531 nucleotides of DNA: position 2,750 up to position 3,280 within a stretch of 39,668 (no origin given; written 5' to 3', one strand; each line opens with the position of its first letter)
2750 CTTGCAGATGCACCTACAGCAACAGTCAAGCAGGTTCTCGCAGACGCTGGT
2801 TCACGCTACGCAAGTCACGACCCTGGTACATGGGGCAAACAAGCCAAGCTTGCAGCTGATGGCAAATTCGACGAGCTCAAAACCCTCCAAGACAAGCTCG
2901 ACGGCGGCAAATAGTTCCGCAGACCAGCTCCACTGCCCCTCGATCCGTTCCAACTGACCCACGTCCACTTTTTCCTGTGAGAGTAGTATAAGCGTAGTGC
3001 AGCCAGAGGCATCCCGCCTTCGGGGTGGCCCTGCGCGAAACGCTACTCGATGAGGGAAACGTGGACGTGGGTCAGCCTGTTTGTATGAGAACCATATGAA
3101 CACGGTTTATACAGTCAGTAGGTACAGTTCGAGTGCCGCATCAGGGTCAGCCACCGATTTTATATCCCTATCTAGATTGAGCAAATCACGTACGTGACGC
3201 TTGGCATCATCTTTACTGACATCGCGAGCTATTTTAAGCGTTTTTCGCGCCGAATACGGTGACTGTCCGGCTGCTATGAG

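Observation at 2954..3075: A ~120-nt rod-like palindromic element family (4 full copies plus 1 remnant) with compensatory stem changes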

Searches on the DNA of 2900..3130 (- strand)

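Call 14: search_rna_families(source=window, start=2900, end=3130, threshold=evalue, max_evalue=10)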
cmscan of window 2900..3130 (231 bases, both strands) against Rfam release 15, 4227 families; matches with E-value up to 10: 2.
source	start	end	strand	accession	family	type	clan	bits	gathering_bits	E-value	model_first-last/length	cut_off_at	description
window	2973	3059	+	RF03064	RAGATH-18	Gene; sRNA;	-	16.1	44.9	1.8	1-71/71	no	RAGATH-18 RNA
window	2972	3011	+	RF00612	SNORD75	Gene; snRNA; snoRNA; CD-box;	-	15.7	50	0.18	1-62/62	no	Small nucleolar RNA SNORD75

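Call 58: build_rna_model(alignment_id=A4)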
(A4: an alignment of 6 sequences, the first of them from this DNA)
Model R1 built from alignment A4 (6 sequences, 129 columns); structure: RNAalifold consensus.
model positions 121; base pairs 43; branch points 0; effective number of sequences 1.1; information 0.59 bits per position. Calibrated on 0.2 Mb of random sequence (short: E-values are rough).
structure used (alignment columns):
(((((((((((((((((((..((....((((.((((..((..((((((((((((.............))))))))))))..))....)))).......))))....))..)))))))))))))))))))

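Call 59: search_with_rna_model(model_id=R1, sources=[window, L001, L002, L003, L004, L005, L006, L007, L008, L009, L010, L011, L012, L013, L014, L015, L016, L017, L018, L019, L020, L021, L022, L023, L024, L025, L026, L027, L028, L029, L030, L031, L032, L033, L034, L035, L036, L037, L038, L039, L040, L041, L042, L043, L044, L045, L046, L047, L048, L049, L050, L051, L052], max_evalue=0.01, make_alignment=true)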
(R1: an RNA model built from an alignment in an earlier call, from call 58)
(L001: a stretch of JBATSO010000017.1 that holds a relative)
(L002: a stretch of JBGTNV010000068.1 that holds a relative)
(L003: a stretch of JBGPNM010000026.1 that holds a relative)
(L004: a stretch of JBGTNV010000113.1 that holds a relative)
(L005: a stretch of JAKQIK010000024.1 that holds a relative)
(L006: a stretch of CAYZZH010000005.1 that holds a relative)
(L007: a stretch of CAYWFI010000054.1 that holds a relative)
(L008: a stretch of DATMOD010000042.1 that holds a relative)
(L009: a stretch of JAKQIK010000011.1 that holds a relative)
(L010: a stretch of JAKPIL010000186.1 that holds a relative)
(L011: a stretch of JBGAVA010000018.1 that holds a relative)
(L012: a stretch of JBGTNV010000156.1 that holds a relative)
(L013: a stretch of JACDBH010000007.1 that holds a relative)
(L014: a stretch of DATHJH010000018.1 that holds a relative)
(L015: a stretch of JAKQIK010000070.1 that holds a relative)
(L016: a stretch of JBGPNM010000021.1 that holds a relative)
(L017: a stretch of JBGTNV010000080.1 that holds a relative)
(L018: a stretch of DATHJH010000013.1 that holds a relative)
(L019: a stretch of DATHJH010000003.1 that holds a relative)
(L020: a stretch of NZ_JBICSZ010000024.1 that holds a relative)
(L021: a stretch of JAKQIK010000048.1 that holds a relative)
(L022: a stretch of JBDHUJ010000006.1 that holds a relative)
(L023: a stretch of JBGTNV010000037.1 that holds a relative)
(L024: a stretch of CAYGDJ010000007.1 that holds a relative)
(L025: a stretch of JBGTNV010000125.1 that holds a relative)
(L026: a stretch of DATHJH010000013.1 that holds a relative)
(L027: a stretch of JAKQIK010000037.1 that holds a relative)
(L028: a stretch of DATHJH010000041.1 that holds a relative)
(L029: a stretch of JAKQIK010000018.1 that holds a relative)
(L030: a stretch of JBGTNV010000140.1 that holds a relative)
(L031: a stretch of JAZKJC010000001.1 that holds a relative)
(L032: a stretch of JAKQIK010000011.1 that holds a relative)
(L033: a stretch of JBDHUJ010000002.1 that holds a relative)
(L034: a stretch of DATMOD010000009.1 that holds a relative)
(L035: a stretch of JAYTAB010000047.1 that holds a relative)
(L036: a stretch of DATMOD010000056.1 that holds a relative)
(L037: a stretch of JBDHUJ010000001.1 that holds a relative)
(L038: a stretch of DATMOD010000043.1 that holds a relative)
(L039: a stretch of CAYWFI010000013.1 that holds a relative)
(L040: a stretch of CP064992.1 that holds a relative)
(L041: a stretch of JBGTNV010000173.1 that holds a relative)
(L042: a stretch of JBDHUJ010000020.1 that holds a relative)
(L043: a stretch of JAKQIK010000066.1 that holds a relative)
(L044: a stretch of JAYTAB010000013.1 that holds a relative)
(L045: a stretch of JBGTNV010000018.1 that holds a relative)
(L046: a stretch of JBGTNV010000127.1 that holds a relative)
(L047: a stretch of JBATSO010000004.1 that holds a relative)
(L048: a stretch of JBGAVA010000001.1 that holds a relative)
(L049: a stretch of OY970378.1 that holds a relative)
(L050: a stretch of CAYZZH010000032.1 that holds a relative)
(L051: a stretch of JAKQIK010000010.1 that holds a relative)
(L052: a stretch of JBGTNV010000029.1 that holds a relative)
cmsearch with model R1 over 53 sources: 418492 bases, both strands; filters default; matches with E-value up to 0.01: 126.
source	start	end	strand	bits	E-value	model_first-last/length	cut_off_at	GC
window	23072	23189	-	125.1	2.7e-28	1-121/121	no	0.56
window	2954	3075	-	122.7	1e-27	1-121/121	no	0.59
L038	5730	5843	+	117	2.9e-26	1-121/121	no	0.54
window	5370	5491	-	116.2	4.6e-26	1-121/121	no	0.58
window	38501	38618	-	115.7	6e-26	1-121/121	no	0.53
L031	7653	7776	+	109.3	2.4e-24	1-121/121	no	0.48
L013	2885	3012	-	106.8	1e-23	1-121/121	no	0.49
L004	3321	3436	+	75.6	7e-16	1-121/121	no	0.7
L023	4329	4444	+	73.2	2.8e-15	1-121/121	no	0.64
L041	1926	2040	-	72.1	5.3e-15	1-121/121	no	0.67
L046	3964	4079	+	70.3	1.5e-14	1-121/121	no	0.68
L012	5490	5605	+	70.2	1.6e-14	1-121/121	no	0.67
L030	3252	3367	+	70.1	1.7e-14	1-121/121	no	0.66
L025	6711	6826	+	69.9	1.9e-14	1-121/121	no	0.68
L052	83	198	+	69.7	2.1e-14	1-121/121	no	0.65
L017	944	1059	-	69.3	2.6e-14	1-121/121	no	0.66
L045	7818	7933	-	68.9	3.2e-14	1-121/121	no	0.64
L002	1006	1121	+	60.4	4.4e-12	1-121/121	no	0.65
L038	5730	5843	-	54.7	1.2e-10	1-121/121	no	0.54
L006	1246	1352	-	53.8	2.1e-10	1-121/121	no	0.51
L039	4501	4607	-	53.7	2.1e-10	1-121/121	no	0.56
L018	1405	1510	+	53.5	2.4e-10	1-121/121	no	0.55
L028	3339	3454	+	53.3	2.8e-10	1-121/121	no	0.59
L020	3502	3628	+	52.7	3.9e-10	1-121/121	no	0.63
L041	1926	2040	+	52.4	4.5e-10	1-121/121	no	0.67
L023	4329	4444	-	51.9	5.9e-10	1-121/121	no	0.64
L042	4687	4791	-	51.8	6.3e-10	1-121/121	no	0.61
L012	3005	3120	-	51.6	7.1e-10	1-121/121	no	0.74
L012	5490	5605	-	51.6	7.3e-10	1-121/121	no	0.67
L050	1278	1387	+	51.5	7.4e-10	1-121/121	no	0.49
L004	3321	3436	-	51.4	8.2e-10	1-121/121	no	0.7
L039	4501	4607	+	51.1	9.5e-10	1-121/121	no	0.56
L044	3455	3572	+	50.8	1.1e-09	1-121/121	no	0.49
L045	7818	7933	+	49.6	2.3e-09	1-121/121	no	0.64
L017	944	1059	+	49.4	2.5e-09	1-121/121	no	0.66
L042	4687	4791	+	49.3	2.6e-09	1-121/121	no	0.61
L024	4406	4522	-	49.1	3e-09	1-121/121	no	0.56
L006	1246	1352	+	49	3.2e-09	1-121/121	no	0.51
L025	6711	6826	-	48.5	4.3e-09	1-121/121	no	0.68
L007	4090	4196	+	48.1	5.3e-09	1-121/121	no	0.58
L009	525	632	+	47.9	6e-09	1-121/121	no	0.56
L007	4090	4196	-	47.7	6.8e-09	1-121/121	no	0.58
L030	3252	3367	-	47.6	7.4e-09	1-121/121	no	0.66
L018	1405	1510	-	46.9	1.1e-08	1-121/121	no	0.55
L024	4406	4522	+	46.9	1.1e-08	1-121/121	no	0.56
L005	6850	6956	+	46.6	1.3e-08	1-121/121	no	0.55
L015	1378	1484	+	46.6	1.3e-08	1-121/121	no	0.55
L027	2399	2505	-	46.6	1.3e-08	1-121/121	no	0.55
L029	3109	3215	+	46.6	1.3e-08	1-121/121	no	0.55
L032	5711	5818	+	46.5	1.3e-08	1-121/121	no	0.56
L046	3964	4079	-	46.5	1.4e-08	1-121/121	no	0.68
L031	7653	7776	-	46.3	1.6e-08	1-121/121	no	0.48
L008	7700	7809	+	46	1.8e-08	1-121/121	no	0.44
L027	5825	5932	-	45.9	1.9e-08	1-121/121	no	0.56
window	2954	3075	+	45.8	2e-08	1-121/121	no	0.59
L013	2885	3012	+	45.8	2.1e-08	1-121/121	no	0.49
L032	5711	5818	-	45.6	2.3e-08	1-121/121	no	0.56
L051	5932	6039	-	45.6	2.3e-08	1-121/121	no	0.56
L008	7700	7809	-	45.6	2.3e-08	1-121/121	no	0.44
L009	525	632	-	45.3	2.7e-08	1-121/121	no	0.56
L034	4869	4979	-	45.2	2.9e-08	1-121/121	no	0.36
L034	4869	4979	+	45.2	3e-08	1-121/121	no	0.36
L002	1006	1121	-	45.2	3e-08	1-121/121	no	0.65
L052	83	198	-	44.8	3.7e-08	1-121/121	no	0.65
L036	3633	3741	-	44.7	3.8e-08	1-121/121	no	0.39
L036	3633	3741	+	44.6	4.1e-08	1-121/121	no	0.39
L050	1278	1387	-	43.8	6.4e-08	1-121/121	no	0.49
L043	3573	3680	+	43.7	7.1e-08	1-121/121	no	0.55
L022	5182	5287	-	43.6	7.1e-08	1-121/121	no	0.55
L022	5182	5287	+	42.7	1.2e-07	1-121/121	no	0.55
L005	6850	6956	-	42.6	1.3e-07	1-121/121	no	0.55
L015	1378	1484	-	42.6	1.3e-07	1-121/121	no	0.55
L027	2399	2505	+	42.6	1.3e-07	1-121/121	no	0.55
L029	3109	3215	-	42.6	1.3e-07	1-121/121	no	0.55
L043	3573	3680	-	42.5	1.4e-07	1-121/121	no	0.55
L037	2513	2617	-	42.3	1.6e-07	1-121/121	no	0.58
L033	6508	6613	-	42.2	1.6e-07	1-121/121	no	0.63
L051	5932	6039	+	42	1.8e-07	1-121/121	no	0.56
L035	3795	3926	-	42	1.8e-07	1-121/121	no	0.58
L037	2513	2617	+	41.5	2.4e-07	1-121/121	no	0.58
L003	3393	3508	+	41.4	2.6e-07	1-121/121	no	0.59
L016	6668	6783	+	41.4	2.6e-07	1-121/121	no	0.59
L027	5825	5932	+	41.3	2.8e-07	1-121/121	no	0.56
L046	2333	2448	+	41.1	3.2e-07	1-121/121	no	0.51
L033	6508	6613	+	40.8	3.6e-07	1-121/121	no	0.63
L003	3393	3508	-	40.6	4.2e-07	1-121/121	no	0.59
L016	6668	6783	-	40.6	4.2e-07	1-121/121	no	0.59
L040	6908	7032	+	40.6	4.2e-07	1-121/121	no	0.49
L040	6908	7032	-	40.1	5.7e-07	1-121/121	no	0.49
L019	3501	3627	-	39.9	6.2e-07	1-121/121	no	0.57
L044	3455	3572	-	39.6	7.4e-07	1-121/121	no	0.49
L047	1668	1792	+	38.8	1.2e-06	1-121/121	no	0.5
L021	1090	1196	+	38.8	1.2e-06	1-121/121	no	0.55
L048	5635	5759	+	38.7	1.2e-06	1-121/121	no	0.47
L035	3795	3926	+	38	1.8e-06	1-121/121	no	0.58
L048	5635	5759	-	38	1.8e-06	1-121/121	no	0.47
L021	1090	1196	-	37.7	2.2e-06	1-121/121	no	0.55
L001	7734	7859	+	37.6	2.3e-06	1-121/121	no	0.48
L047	1668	1792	-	36.8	3.7e-06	1-121/121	no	0.5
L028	3339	3454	-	36.3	4.9e-06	1-121/121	no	0.59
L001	7734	7859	-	36.3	5e-06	1-121/121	no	0.48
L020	3502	3628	-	36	5.8e-06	1-121/121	no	0.63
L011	2812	2937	-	35.7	6.8e-06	1-121/121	no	0.5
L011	2812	2937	+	35.7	7.1e-06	1-121/121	no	0.5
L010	4942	5067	-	35.3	8.7e-06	1-121/121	no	0.46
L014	4140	4267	+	35.2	9.5e-06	1-121/121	no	0.47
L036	6147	6296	+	34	1.9e-05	1-121/121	no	0.5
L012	3005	3120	+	33.9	2e-05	1-121/121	no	0.74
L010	4942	5067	+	33.7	2.2e-05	1-121/121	no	0.46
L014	4140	4267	-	33.2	3e-05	1-121/121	no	0.47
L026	2021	2146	+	32.9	3.6e-05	1-121/121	no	0.59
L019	3501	3627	+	32.5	4.5e-05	1-121/121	no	0.57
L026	2021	2146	-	31.9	6.4e-05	1-121/121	no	0.59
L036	6147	6296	-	31.8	6.8e-05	1-121/121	no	0.5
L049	2018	2149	+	31.2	9.4e-05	1-121/121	no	0.46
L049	2018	2149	-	31.1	9.9e-05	1-121/121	no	0.46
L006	4947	5071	+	31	0.00011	1-121/121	no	0.5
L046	2333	2448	-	26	0.0019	1-121/121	no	0.51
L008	7379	7470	-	25.5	0.0025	1-121/121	no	0.35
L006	4947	5071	-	24.7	0.0041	1-121/121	no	0.5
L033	5389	5492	-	23.1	0.0099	1-121/121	no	0.64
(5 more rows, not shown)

Alignment A5: 126 matches aligned to the model, 264 columns, each read 5' to 3' on its own strand. Consensus structure (alignment columns), stored with it:
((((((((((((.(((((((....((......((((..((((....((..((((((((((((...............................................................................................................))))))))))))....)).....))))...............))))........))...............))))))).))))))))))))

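Call 61: search_with_rna_model(model_id=R1, sources=[window, L002, L004, L012, L013, L017, L023, L025, L030, L031, L038, L041, L045, L046, L052], max_evalue=1e-12, make_alignment=true)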
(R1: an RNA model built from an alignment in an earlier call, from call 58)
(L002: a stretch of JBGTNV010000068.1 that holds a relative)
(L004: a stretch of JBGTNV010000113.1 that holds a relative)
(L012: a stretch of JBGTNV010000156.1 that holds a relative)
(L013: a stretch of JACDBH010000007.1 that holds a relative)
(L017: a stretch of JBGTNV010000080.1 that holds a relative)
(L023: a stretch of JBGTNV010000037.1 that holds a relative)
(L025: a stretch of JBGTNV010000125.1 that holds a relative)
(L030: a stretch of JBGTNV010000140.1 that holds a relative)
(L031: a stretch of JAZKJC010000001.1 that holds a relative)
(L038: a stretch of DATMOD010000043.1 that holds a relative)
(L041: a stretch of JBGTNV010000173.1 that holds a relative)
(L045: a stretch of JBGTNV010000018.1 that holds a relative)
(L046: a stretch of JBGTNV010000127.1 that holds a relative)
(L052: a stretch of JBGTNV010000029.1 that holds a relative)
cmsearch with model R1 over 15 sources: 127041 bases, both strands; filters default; matches with E-value up to 1e-12: 17.
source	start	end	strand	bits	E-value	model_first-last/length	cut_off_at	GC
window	23072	23189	-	125.1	8.1e-29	1-121/121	no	0.56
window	2954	3075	-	122.7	3.2e-28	1-121/121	no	0.59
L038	5730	5843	+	117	8.7e-27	1-121/121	no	0.54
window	5370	5491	-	116.2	1.4e-26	1-121/121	no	0.58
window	38501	38618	-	115.7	1.8e-26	1-121/121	no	0.53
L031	7653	7776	+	109.3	7.3e-25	1-121/121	no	0.48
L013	2885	3012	-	106.8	3.2e-24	1-121/121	no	0.49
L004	3321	3436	+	75.6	2.1e-16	1-121/121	no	0.7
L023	4329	4444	+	73.2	8.5e-16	1-121/121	no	0.64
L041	1926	2040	-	72.1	1.6e-15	1-121/121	no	0.67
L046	3964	4079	+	70.3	4.4e-15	1-121/121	no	0.68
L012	5490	5605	+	70.2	4.8e-15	1-121/121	no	0.67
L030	3252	3367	+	70.1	5.1e-15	1-121/121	no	0.66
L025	6711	6826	+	69.9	5.6e-15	1-121/121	no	0.68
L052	83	198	+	69.7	6.4e-15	1-121/121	no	0.65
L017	944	1059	-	69.3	7.8e-15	1-121/121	no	0.66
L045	7818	7933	-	68.9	9.8e-15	1-121/121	no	0.64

Alignment A6: 17 matches aligned to the model, 135 columns, each read 5' to 3' on its own strand. Consensus structure (alignment columns), stored with it:
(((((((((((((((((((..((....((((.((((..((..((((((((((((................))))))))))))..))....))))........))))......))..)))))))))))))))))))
